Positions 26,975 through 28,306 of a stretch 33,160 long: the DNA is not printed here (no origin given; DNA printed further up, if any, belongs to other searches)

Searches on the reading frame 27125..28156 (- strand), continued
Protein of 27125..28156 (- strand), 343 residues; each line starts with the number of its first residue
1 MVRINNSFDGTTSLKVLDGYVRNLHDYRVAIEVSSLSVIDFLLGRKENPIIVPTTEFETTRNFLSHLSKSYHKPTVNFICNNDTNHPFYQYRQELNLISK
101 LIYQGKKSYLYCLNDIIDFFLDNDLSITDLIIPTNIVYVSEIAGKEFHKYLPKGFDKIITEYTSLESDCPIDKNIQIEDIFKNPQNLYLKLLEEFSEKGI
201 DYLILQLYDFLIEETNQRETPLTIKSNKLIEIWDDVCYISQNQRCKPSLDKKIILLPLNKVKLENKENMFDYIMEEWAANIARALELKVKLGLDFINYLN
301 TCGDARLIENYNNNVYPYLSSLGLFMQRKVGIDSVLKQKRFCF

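Call 92: find_related_loci(query=A1, collection=metagenome_contigs, flank=6000)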
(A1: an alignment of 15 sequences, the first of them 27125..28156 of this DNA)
Query A1 (343 aa) in metagenome_contigs; peptide patterns used: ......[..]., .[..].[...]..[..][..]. (x = any residue, [..] = any of these).
184 stretches matched a pattern; 7 encode a relative of the query (tblastn E <= 1e-3); 7 distinct loci.
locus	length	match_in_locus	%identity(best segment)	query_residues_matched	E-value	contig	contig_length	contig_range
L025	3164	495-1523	100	1-343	0e+0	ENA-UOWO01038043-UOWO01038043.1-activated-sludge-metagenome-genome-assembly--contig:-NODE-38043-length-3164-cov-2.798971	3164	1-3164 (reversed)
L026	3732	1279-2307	75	1-343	0e+0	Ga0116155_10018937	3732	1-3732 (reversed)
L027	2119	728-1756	74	1-343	0e+0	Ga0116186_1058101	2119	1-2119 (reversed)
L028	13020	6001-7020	72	1-341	6e-174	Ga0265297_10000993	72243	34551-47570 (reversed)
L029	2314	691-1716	69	1-343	2e-174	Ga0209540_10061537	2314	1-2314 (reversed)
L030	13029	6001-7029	73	1-343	2e-176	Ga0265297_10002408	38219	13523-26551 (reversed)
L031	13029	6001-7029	76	1-343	0e+0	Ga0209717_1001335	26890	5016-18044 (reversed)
